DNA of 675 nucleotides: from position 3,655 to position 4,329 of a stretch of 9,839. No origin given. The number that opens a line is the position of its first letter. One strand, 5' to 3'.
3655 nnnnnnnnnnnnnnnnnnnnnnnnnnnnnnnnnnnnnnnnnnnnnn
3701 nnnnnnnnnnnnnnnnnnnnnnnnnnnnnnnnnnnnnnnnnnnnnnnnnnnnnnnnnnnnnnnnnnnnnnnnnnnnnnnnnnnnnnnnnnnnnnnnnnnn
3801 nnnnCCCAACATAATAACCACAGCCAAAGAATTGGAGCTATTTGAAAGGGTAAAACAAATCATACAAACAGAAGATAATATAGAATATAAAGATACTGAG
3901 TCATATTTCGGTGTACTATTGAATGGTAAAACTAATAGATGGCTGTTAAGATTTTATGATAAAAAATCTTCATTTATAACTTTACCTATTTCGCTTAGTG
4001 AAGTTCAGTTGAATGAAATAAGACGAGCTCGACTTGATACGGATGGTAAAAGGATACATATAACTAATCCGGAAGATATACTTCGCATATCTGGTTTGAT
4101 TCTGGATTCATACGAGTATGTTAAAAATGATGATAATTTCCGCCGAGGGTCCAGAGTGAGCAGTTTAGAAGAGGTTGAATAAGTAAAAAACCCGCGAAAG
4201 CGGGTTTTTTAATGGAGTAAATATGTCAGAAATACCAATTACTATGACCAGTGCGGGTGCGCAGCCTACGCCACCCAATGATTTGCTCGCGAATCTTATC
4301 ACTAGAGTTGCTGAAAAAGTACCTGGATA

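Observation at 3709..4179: Unassigned C-terminal half of the cargo protein, set apart by an acidic, low-complexity linker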

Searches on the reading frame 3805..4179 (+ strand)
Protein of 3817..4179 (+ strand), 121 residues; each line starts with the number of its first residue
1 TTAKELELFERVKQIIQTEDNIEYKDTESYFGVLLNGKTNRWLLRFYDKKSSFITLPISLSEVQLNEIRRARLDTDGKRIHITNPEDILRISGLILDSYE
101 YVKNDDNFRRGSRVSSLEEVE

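Call 12: find_homologous_proteins(query=window:3817-4179:+, max_evalue=0.01)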
Query seq(121 aa) (121 aa): 6 proteins with E <= 0.01 among 21 candidates.
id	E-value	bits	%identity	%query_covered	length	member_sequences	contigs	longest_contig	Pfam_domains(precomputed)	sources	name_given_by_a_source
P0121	6.7e-71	253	100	100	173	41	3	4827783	-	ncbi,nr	ncbi:Uncharacterized conserved protein [Escherichia coli]|nr:hypothetical protein [Escherichia coli]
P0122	1.5e-59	217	80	100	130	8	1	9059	-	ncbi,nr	ncbi:type I restriction endonuclease subunit R, partial [Escherichia coli]|nr:type I restriction end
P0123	1.3e-37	146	73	74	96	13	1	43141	-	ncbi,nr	ncbi:type I restriction endonuclease subunit R, partial [Salmonella enterica]|nr:type I restriction 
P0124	3.2e-35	138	60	83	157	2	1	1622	-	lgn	-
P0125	6.1e-32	128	55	91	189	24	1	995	-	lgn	-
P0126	1.1e-23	101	52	91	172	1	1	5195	-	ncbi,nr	ncbi:MAG TPA: hypothetical protein VK109_06110, partial [Enterococcus sp.]|nr:hypothetical protein [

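Call 38: search_protein_families(library=pfam, alignment_id=A3, max_evalue=10)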
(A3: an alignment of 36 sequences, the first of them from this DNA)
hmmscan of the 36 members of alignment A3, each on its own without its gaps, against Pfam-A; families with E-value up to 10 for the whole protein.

A. member 1, seq(125 aa): 2 families
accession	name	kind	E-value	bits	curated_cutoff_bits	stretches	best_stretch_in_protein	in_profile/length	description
PF17618.7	SL4P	-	0.096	13.2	28.1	1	38-95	11-68/88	Uncharacterized Strongylid L4 protein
PF16401.11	DUF5009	-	0.17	11.7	25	1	28-65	219-256/260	Domain of unknown function (DUF5009)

B. families by the number of members that match (of 36 scanned): 30 families (the first 25 are shown)
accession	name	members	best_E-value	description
PF11287.13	DUF3088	3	0.0023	Protein of unknown function (DUF3088)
PF24642.1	DUF7636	2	0.018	Domain of unknown function (DUF7636)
PF19034.5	RnlA-toxin_DBD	2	0.022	RNase LS, bacterial toxin DBD domain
PF17618.7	SL4P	2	0.096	Uncharacterized Strongylid L4 protein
PF00847.26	AP2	2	0.098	AP2 domain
PF24731.1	DUF7683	1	0.0033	Domain of unknown function (DUF7683)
PF07230.16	Portal_T4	1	0.0081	Bacteriophage T4-like portal protein (Gp20)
PF21015.2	Ybfg_C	1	0.0084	Ybfg C-terminal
PF06046.19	Sec6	1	0.0086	Exocyst complex component Sec6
PF09216.15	Pfg27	1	0.01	Pfg27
PF10150.14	RNase_E_G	1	0.012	Ribonuclease E/G family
PF14251.12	PterinBD-DUF4346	1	0.026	PterinBD-DUF4346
PF17701.6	DUF5547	1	0.044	Family of unknown function (DUF5547)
PF00521.26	DNA_topoisoIV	1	0.058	DNA gyrase/topoisomerase IV, subunit A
PF14438.12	SM-ATX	1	0.061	Ataxin 2 SM domain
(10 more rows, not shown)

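Call 39: search_solved_structures(query=A3, max_evalue=10, show_alignments=3)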
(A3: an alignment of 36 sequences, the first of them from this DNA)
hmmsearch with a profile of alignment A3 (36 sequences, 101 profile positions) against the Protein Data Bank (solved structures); distinct sequences matched with E-value up to 10: 3.
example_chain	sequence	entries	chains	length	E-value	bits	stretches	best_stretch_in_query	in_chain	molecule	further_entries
1s5j_A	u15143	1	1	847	0.018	18.4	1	35-95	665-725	DNA polymerase I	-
1k5d_C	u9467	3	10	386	0.082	16.2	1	19-92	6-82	Ran GTPase activating protein 1 | RAN GTPASE-ACTIVATING PROTEIN 1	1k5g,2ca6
1yrg_A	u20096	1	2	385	0.085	16.2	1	19-92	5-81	GTPASE-ACTIVATING PROTEIN RNA1_SCHPO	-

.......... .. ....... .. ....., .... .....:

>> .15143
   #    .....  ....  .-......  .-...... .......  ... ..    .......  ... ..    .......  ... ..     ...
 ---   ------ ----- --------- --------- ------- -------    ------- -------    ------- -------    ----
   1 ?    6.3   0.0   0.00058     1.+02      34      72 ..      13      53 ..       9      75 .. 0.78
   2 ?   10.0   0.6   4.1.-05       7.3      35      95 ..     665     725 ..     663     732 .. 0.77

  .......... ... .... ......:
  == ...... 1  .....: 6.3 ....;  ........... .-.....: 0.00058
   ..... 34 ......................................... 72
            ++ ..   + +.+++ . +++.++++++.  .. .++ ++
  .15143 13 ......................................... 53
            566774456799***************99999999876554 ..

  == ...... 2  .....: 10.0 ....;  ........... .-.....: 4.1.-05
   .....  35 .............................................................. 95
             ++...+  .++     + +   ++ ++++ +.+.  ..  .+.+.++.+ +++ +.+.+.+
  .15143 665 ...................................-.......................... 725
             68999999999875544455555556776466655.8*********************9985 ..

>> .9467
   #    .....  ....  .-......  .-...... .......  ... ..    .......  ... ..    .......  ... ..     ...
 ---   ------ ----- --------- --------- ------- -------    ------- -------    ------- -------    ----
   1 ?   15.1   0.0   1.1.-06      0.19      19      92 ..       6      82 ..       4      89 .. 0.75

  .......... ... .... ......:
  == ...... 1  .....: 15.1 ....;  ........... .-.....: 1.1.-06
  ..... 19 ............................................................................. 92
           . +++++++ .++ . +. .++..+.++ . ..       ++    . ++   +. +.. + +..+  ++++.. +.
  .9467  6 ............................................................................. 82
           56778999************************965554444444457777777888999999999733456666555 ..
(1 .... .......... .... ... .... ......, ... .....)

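Call 40: predict_structure(alignment_id=A3)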
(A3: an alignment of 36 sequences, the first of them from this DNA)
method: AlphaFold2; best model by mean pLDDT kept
length: 125 residues; sequences in the alignment: 36
mean_pLDDT: 90.0   pTM: 0.80
mean pLDDT of the five models: 90.0, 88.5, 88.4, 87.7, 86.5
residues with pLDDT >= 90: 102; 70-90: 10; 50-70: 5; < 50: 8
segments of 3 or more residues with pLDDT < 50: 118-125
pLDDT, mean of each block of 10 residues (from residue 1): 86 97 94 95 94 94 96 96 95 97 94 63 45
secondary structure, 60 per line:
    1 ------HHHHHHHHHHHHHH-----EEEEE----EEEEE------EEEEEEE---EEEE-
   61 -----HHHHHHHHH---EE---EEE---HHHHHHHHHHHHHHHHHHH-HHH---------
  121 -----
elements in order: H7-20 E26-30 E35-39 E46-52 E56-59 H66-74 E83-85 H89-107

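Call 42: search_protein_representatives(alignment_id=A3)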
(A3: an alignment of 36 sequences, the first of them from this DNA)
Query: 36 sequences, 101 profile positions. Proteins with E-value up to 0.001 (for the whole library): 1999; up to 1e-10: 1358; up to 1e-30: 27. The best 150 are listed.
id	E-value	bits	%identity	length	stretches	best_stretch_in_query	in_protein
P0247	6.8e-34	132.1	-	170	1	3-98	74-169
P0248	2.2e-33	130.5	-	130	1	2-100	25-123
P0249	2.9e-33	130.1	-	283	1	1-96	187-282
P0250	8.2e-33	128.7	-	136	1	3-98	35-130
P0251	1.8e-32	127.5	-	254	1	2-96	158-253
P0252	1.9e-32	127.5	-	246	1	1-99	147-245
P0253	2.3e-32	127.2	-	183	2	1-100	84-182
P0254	4.6e-32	126.2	-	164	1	2-96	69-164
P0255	5.2e-32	126.1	-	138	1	2-97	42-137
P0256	6.5e-32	125.8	-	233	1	2-96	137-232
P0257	1.0e-31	125.1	-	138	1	1-99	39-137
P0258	1.2e-31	125.0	-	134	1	1-99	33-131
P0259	1.3e-31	124.8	-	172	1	1-97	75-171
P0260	1.4e-31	124.7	-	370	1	2-96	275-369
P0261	1.6e-31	124.5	-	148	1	2-98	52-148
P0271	7.7e-31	122.3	-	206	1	2-97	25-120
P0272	7.8e-31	122.3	-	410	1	1-97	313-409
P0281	4.2e-30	119.9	-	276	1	2-98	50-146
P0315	1.1e-28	115.5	-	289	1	1-98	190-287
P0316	1.1e-28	115.4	-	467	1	2-97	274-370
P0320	1.3e-28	115.2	-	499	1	3-99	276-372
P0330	2.7e-28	114.2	-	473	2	2-99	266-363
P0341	4.3e-28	113.5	-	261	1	1-98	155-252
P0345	4.7e-28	113.4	-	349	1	2-98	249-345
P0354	7.8e-28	112.7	-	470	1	2-96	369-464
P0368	1.7e-27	111.6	-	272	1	2-96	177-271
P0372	2.0e-27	111.4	-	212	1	2-90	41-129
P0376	2.2e-27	111.2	-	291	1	2-95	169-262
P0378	2.3e-27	111.1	-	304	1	2-99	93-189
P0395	4.7e-27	110.2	-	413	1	2-97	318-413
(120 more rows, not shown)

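Call 43: search_protein_families(library=pfam, proteins=[P0316, P0320, P0330, P0354, P0281, P0271, P0378, P0376, P0372, P0272], max_evalue=0.01)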
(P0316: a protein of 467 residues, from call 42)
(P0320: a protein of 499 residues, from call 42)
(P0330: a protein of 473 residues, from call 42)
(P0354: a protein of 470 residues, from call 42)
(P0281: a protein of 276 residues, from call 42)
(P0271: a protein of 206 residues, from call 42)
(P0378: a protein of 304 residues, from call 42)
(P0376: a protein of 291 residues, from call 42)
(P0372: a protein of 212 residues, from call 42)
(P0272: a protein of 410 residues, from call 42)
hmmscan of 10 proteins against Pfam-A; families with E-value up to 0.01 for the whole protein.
P0316 (467 aa): 2 families
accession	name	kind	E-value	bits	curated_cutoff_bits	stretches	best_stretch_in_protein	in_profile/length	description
PF04313.20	HSDR_N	-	6e-14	52.8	25.1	1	45-126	110-197/198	Type I restriction enzyme R protein N terminus (HSDR_N)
PF13588.12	HSDR_N_2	-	7.8e-11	42.5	25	1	34-126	12-101/110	Type I restriction enzyme R protein N terminus (HSDR_N)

P0320 (499 aa): 4 families
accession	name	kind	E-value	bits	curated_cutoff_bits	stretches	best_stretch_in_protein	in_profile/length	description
PF04313.20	HSDR_N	-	4.4e-14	53.2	25.1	2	47-128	111-197/198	Type I restriction enzyme R protein N terminus (HSDR_N)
PF13588.12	HSDR_N_2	-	4.4e-08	33.6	25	1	25-122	2-95/110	Type I restriction enzyme R protein N terminus (HSDR_N)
PF03925.18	SeqA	-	0.00063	20.2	25.5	1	417-491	22-102/111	SeqA protein C-terminal domain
PF22128.2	Alp7A_like_C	-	0.0085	16.3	22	0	133-231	58-147/156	Alp7A C-terminal domain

P0330 (473 aa): 2 families
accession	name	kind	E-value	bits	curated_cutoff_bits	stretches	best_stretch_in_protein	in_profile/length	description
PF04313.20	HSDR_N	-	1.2e-16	61.7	25.1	2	62-126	125-197/198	Type I restriction enzyme R protein N terminus (HSDR_N)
PF13588.12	HSDR_N_2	-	3e-11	43.8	25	1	24-125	2-101/110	Type I restriction enzyme R protein N terminus (HSDR_N)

P0354 (470 aa): 1 family
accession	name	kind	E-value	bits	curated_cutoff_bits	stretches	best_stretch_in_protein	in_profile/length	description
PF14020.11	DUF4236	-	4.3e-20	72.4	27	1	4-56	2-55/55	Protein of unknown function (DUF4236)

P0281 (276 aa): 1 family
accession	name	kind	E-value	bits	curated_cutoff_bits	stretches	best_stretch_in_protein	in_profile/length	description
PF03925.18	SeqA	-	2.5e-05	24.8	25.5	1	194-271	22-105/111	SeqA protein C-terminal domain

P0271 (206 aa): 0 families

P0378 (304 aa): 0 families

P0376 (291 aa): 1 family
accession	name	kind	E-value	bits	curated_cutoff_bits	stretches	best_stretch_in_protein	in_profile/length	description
PF04313.20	HSDR_N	-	0.00026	21.4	25.1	1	7-41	168-197/198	Type I restriction enzyme R protein N terminus (HSDR_N)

P0372 (212 aa): 0 families

P0272 (410 aa): 3 families
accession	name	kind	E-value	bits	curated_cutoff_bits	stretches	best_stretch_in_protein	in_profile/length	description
PF13588.12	HSDR_N_2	-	1.9e-08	34.8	25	1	121-169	46-95/110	Type I restriction enzyme R protein N terminus (HSDR_N)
PF04313.20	HSDR_N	-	2e-05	24.9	25.1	1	122-175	135-197/198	Type I restriction enzyme R protein N terminus (HSDR_N)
PF20647.2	DUF6808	-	4.2e-05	23.9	24.4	1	81-123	1-38/86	Domain of unknown function (DUF6808)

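Call 62: fold_search(model_id=the predicted structure, library=viral)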
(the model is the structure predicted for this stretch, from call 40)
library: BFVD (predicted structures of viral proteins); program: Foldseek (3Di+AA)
matches with E <= 10: 843; with E <= 0.001: 0
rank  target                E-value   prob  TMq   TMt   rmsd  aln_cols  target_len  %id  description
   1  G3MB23                2.7e-03  1.00  0.55  0.51   3.3       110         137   12  Gp643 [Bacillus phage G]
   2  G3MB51                5.0e-02  0.94  0.45  0.43   5.3       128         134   15  Gp671 [Bacillus phage G]
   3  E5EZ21                5.0e-02  0.92  0.41  0.29   6.3       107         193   12  (no name in the UniProt tables at hand)
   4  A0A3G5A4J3            5.7e-02  0.97  0.45  0.26   6.6       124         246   10  Uncharacterized protein [Harvfovirus sp.]
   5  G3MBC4                6.8e-02  0.87  0.39  0.20   5.8       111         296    9  Gp54 [Bacillus phage G]
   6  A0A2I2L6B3            7.6e-02  0.44  0.31  0.29   9.9       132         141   11  Uncharacterized protein [Orpheovirus IHUMI-LCC2]
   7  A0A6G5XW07            8.5e-02  0.35  0.31  0.29  14.6       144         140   17  (no name in the UniProt tables at hand)
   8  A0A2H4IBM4            1.0e-01  0.44  0.27  0.20   7.8        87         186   10  Uncharacterized protein [Erwinia phage vB_EamM_Y3]
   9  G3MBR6                1.1e-01  0.60  0.38  0.36   6.4       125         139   10  Gp200 [Bacillus phage G]
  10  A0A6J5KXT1            1.1e-01  0.33  0.27  0.23  13.7       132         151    8  Uncharacterized protein [uncultured Caudovirales phage]
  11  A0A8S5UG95            1.3e-01  0.77  0.40  0.40   6.1       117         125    8  Uncharacterized protein [Myoviridae sp. ctshb19]
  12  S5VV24                1.5e-01  0.28  0.26  0.18  10.2       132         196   10  Uncharacterized protein [Pseudomonas phage PaBG]
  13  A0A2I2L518            1.6e-01  0.25  0.31  0.26  12.3       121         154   15  DUF4304 domain-containing protein [Orpheovirus IHUMI-LCC2]
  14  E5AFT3                1.7e-01  0.06  0.15  0.09  16.0       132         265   16  RIIB protein [Erwinia phage phiEa104]
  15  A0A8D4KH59            1.8e-01  0.77  0.37  0.53   5.2        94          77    5  (no name in the UniProt tables at hand)
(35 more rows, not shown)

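Call 84: find_encoding_contigs(protein=P0354, flank=5000, max_places=3)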
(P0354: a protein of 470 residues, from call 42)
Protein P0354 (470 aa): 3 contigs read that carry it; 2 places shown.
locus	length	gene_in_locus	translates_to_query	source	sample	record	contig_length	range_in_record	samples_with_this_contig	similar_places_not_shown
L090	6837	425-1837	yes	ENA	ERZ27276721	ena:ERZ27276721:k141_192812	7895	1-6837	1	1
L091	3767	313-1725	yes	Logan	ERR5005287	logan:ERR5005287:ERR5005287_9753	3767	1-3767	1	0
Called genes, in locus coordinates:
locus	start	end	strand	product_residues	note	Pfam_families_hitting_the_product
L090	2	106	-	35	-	?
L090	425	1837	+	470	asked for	PF14020:DUF4236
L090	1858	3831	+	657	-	PF13191:AAA_16 (weak), PF07693:KAP_NTPase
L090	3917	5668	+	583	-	PF14903:WG_beta_rep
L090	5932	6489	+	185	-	-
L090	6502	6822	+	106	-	PF13783:DUF4177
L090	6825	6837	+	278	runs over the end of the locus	-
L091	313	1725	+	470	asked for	PF14020:DUF4236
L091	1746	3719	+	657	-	PF13191:AAA_16 (weak), PF07693:KAP_NTPase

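Call 88: search_protein_families(library=pfam, proteins=[P0395, P0368, P0341, P0252, P0345, P0315], max_evalue=0.01)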
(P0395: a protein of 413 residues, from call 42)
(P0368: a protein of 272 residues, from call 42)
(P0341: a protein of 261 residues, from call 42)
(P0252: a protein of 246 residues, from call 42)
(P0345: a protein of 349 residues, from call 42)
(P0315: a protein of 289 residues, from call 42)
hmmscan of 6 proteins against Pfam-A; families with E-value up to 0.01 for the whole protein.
P0395 (413 aa): 2 families
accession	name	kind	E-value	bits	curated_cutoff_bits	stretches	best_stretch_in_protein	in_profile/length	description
PF08797.16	HIRAN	-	1.7e-10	41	24.7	1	83-156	2-70/96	HIRAN domain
PF06889.16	DUF1266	-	0.0013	19.4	27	1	56-150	45-113/175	Protein of unknown function (DUF1266)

P0368 (272 aa): 2 families
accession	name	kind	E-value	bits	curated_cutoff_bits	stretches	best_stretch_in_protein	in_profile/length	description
PF09851.14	SHOCT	-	0.006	16.7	27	0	112-137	1-26/28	Short C-terminal domain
PF00335.26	Tetraspanin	-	0.0097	16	32.1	0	5-89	45-104/225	Tetraspanin family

P0341 (261 aa): 1 family
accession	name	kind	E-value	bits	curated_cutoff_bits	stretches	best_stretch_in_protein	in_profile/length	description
PF01609.27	DDE_Tnp_1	-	1.9e-09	38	23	1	15-77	4-68/200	Transposase DDE domain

P0252 (246 aa): 0 families

P0345 (349 aa): 0 families

P0315 (289 aa): 0 families

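Call 90: find_encoding_contigs(protein=P0395, flank=5000, max_places=3)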
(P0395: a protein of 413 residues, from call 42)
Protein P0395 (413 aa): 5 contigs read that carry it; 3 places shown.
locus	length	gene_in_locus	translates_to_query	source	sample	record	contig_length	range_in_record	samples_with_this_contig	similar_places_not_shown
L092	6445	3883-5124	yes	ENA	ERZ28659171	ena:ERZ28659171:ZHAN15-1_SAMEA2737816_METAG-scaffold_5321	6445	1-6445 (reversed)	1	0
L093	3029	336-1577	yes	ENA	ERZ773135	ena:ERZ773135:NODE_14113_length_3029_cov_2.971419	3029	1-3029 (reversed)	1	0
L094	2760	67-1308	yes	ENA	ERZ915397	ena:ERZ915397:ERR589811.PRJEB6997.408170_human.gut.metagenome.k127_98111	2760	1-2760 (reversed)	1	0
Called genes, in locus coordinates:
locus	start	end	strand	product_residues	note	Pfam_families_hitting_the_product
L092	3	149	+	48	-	?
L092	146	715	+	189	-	-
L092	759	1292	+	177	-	PF05105:Phage_holin_4_1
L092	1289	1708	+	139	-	-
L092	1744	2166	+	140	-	-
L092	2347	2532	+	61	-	PF07927:HicA_toxin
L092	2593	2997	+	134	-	-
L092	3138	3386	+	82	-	-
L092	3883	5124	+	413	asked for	PF08797:HIRAN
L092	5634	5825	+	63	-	-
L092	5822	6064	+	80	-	-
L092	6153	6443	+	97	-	?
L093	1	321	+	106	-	?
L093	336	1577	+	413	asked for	PF08797:HIRAN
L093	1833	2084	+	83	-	-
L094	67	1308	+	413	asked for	PF08797:HIRAN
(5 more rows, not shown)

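Call 91: find_encoding_contigs(protein=P0368, flank=5000, max_places=3)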
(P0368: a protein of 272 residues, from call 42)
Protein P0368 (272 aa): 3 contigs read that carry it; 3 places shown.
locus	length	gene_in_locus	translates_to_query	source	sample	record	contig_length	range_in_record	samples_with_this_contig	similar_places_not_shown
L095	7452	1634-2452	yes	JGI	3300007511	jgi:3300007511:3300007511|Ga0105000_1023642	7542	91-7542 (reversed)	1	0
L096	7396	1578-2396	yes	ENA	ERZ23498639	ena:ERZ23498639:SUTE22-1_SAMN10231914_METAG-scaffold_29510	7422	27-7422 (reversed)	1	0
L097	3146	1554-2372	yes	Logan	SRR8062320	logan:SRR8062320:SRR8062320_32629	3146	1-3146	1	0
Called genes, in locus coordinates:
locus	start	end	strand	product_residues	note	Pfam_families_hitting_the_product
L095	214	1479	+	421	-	PF09851:SHOCT (weak)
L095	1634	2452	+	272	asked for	-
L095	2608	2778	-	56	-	-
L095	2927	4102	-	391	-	PF14294:DUF4372, PF01609:DDE_Tnp_1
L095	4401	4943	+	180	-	-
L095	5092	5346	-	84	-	PF00589:Phage_integrase (weak)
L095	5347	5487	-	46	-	PF01527:HTH_Tnp_1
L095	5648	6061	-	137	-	-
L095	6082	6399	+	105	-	-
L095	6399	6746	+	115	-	PF05717:TnpB_IS66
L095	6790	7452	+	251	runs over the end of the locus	?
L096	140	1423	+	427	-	PF09851:SHOCT (weak)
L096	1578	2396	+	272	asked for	-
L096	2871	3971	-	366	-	PF14294:DUF4372, PF01609:DDE_Tnp_1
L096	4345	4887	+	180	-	-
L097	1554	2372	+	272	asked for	-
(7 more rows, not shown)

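Call 92: find_encoding_contigs(protein=P0330, flank=5000, max_places=3)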
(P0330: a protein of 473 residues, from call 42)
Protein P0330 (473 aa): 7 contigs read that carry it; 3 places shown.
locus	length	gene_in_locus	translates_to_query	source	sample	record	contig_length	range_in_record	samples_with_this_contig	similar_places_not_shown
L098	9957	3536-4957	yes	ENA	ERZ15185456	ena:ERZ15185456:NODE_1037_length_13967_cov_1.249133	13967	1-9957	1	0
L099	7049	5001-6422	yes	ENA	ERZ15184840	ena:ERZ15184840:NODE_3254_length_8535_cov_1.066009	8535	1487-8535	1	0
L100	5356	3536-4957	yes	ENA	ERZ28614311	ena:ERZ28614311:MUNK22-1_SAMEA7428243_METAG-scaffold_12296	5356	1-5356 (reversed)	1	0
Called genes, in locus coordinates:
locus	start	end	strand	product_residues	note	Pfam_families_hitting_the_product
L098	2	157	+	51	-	?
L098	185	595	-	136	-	PF11950:DUF3467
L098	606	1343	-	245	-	-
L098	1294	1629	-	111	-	-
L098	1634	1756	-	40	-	-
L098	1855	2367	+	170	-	-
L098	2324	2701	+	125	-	-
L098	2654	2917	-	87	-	-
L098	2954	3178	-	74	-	-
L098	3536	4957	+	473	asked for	PF13588:HSDR_N_2, PF04313:HSDR_N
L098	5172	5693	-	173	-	-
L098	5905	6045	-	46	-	PF02381:MraZ (weak)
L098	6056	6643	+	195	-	-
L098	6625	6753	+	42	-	-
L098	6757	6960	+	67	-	-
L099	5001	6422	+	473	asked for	PF13588:HSDR_N_2, PF04313:HSDR_N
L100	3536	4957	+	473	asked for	PF13588:HSDR_N_2, PF04313:HSDR_N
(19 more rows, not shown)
